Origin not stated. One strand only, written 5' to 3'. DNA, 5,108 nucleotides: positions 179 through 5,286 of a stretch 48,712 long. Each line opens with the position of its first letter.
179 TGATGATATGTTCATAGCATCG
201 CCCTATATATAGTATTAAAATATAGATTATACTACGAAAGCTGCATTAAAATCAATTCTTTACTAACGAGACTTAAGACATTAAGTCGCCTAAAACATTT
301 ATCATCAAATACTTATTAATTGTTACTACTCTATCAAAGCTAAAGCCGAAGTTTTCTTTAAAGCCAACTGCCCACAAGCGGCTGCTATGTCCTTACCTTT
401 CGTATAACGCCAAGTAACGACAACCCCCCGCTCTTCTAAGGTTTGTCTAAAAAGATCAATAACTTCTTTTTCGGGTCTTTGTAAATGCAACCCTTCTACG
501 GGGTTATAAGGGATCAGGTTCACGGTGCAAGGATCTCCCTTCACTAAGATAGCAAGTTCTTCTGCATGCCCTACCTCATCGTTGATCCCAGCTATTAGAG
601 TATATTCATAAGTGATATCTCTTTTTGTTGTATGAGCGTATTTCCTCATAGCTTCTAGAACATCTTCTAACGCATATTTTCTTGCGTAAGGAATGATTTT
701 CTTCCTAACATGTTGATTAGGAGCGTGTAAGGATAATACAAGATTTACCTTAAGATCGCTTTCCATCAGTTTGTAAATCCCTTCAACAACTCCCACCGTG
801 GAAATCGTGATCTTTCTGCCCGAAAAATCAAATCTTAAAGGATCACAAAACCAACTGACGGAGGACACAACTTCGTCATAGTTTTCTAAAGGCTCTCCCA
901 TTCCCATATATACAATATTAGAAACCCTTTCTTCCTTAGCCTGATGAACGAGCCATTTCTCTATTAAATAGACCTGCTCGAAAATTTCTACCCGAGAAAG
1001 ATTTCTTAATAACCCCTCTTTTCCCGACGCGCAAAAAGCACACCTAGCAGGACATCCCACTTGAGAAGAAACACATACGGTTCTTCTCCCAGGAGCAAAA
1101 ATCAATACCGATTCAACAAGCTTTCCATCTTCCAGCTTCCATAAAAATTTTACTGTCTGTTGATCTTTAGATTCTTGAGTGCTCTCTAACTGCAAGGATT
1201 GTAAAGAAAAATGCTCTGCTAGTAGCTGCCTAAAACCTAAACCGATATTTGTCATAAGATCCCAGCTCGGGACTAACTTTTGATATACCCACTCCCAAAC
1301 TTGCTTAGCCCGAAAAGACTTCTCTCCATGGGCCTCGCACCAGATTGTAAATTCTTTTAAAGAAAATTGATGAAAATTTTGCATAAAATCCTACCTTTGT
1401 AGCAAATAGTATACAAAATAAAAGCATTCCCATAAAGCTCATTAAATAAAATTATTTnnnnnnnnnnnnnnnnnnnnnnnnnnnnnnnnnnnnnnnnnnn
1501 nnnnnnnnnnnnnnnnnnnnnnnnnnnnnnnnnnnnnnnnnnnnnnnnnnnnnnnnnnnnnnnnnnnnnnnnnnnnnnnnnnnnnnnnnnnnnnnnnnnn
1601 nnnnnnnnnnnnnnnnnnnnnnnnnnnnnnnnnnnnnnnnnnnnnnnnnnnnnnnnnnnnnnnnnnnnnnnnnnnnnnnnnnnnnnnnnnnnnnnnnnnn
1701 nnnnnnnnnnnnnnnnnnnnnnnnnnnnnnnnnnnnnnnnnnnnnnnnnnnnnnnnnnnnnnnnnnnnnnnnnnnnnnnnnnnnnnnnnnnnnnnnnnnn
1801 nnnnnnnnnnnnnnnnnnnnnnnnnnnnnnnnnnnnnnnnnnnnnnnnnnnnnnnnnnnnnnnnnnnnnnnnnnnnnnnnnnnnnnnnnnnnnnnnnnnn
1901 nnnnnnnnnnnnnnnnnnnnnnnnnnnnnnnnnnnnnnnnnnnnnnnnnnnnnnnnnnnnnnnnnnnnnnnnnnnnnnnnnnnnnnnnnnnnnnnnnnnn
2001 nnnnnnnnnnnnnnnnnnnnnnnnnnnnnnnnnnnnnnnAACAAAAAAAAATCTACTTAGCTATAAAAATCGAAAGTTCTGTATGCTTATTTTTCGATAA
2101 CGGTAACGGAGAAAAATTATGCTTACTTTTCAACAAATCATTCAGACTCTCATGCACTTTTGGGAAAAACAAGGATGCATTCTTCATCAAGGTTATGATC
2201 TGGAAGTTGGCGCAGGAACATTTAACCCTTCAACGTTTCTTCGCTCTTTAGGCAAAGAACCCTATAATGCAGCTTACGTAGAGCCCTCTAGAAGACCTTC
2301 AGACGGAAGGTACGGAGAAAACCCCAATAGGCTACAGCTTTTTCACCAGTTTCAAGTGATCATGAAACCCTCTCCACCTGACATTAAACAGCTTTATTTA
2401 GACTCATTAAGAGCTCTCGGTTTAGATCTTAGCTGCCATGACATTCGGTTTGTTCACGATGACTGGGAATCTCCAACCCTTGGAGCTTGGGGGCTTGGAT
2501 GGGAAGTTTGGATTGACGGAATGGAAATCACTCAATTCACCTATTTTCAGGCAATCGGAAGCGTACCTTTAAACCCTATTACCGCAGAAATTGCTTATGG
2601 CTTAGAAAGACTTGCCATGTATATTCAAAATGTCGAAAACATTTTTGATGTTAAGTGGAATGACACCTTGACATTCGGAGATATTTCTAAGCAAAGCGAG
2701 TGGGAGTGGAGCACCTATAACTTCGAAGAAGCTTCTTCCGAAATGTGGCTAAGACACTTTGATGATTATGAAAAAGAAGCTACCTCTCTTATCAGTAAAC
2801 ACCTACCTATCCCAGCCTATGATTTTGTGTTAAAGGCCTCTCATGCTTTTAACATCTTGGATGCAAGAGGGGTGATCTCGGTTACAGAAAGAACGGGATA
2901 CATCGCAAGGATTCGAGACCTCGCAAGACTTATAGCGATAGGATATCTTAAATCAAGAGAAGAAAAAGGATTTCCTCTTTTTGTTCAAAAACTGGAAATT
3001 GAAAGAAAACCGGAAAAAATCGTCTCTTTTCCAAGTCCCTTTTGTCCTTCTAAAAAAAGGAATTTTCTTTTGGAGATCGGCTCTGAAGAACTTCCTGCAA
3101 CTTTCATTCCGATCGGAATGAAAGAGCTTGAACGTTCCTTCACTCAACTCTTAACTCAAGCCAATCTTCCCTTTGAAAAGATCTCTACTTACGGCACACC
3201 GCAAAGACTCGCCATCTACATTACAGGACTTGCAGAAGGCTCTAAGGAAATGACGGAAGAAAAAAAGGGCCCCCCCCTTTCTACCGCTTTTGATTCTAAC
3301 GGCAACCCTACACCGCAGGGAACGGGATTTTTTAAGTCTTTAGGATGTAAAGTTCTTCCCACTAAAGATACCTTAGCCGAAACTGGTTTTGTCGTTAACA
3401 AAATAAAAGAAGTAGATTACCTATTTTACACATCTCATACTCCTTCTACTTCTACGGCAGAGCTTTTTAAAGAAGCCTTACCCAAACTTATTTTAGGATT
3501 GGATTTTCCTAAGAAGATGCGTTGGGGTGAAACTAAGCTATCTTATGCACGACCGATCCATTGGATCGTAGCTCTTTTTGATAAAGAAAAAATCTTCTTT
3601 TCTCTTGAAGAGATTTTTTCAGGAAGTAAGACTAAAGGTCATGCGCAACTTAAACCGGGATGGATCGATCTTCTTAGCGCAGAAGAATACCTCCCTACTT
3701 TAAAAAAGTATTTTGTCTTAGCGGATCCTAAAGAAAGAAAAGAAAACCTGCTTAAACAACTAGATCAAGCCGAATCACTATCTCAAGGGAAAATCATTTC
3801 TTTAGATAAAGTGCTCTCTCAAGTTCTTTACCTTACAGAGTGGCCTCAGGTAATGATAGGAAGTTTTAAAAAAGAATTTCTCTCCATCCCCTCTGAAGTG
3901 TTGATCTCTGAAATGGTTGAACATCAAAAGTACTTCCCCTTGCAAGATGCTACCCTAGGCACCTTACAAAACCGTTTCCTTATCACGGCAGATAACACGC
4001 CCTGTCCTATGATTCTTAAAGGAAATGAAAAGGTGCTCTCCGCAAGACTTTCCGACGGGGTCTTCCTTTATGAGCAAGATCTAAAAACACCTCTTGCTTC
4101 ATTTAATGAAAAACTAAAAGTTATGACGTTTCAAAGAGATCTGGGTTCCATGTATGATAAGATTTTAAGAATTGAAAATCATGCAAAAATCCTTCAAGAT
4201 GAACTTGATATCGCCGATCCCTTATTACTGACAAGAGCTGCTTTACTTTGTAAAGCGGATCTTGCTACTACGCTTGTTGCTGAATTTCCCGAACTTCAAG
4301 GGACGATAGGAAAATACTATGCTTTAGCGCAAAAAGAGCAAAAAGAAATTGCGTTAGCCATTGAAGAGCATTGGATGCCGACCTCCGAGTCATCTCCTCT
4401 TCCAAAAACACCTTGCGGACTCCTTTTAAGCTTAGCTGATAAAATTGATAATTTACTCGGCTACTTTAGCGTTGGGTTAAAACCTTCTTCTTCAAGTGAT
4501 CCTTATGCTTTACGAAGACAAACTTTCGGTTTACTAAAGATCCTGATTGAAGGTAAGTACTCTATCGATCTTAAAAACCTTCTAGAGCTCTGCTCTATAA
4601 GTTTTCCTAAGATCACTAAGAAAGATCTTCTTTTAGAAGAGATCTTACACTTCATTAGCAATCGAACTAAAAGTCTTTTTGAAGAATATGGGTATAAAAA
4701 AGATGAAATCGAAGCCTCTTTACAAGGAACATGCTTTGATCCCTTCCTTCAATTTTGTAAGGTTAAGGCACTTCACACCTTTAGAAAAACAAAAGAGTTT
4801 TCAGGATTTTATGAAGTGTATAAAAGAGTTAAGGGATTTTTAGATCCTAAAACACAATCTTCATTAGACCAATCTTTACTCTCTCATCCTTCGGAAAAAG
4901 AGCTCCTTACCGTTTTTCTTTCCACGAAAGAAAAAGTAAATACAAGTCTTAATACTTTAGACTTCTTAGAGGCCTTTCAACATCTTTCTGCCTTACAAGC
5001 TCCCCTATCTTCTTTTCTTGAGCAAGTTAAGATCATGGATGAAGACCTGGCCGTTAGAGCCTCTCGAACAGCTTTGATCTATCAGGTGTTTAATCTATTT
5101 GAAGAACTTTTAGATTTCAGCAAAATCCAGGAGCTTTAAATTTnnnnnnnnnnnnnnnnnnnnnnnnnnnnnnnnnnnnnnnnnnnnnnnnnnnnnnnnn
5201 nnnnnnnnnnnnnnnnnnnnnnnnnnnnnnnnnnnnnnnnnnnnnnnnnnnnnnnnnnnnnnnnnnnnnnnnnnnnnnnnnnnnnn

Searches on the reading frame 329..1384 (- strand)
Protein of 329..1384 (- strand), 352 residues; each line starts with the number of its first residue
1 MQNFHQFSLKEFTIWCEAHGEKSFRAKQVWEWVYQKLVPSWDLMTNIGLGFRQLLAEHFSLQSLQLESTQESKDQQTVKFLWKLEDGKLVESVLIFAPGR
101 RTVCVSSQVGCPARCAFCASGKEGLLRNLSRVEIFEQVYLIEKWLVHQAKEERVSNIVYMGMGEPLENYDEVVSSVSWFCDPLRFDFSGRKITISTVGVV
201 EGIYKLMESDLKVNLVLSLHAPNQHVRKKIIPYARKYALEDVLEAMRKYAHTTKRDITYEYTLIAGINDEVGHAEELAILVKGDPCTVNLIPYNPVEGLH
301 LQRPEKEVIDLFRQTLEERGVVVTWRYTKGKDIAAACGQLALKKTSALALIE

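Call 50: search_protein_families(library=pfam, proteins=[window:329-1384:-], max_evalue=0.00001)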
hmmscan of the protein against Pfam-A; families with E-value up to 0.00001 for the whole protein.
window:329-1384:- (352 aa): 2 families
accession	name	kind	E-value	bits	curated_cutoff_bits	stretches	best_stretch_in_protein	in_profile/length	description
PF21016.3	RlmN_N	-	2.4e-14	53.3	24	1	3-59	2-58/60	Ribosomal RNA large subunit methyltransferase N-terminal domain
PF04055.27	Radical_SAM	-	1.1e-12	48.9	29.5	1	106-270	2-157/166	Radical SAM superfamily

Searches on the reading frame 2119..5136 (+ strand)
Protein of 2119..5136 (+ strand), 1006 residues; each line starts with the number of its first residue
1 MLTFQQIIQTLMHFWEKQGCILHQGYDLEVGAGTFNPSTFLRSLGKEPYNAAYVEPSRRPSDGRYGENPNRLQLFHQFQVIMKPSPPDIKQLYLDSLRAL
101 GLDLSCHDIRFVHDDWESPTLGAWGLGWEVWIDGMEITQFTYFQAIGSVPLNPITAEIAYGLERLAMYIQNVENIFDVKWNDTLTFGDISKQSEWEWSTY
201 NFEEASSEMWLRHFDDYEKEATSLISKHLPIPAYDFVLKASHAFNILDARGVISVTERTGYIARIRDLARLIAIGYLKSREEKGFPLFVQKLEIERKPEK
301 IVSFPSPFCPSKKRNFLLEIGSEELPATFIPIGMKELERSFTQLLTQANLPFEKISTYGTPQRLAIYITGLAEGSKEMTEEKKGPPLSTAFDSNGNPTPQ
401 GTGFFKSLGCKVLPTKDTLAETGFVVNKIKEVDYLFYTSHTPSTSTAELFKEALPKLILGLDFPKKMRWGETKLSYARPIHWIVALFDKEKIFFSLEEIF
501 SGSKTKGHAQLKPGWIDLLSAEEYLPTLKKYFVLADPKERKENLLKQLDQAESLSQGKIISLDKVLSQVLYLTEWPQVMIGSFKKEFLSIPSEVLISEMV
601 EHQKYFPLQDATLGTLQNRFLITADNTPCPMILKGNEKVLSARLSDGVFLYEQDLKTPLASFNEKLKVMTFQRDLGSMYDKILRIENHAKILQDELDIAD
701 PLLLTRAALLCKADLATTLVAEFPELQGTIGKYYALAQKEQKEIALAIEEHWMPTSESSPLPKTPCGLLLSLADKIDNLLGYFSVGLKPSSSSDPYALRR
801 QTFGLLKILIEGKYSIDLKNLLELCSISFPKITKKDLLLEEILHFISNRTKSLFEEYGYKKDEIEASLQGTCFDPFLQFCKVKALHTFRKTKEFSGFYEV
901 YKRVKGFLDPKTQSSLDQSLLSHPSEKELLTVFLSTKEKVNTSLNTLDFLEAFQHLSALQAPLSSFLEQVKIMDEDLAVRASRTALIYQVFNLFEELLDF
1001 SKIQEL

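Call 50: search_protein_families(library=pfam, proteins=[window:2119-5136:+], max_evalue=0.00001)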
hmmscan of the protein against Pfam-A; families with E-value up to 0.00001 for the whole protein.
window:2119-5136:+ (1006 aa): 3 families
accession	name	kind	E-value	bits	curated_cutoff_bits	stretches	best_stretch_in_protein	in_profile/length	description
PF02092.22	tRNA_synt_2f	-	3.5e-177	591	29.2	1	316-868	1-535/536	Glycyl-tRNA synthetase beta subunit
PF02091.20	tRNA-synt_2e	-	1.1e-140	468.2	27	1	4-281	1-278/278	Glycyl-tRNA synthetase alpha subunit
PF05746.21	DALR_1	-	7.3e-08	33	22.3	1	913-1000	21-108/117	DALR anticodon binding domain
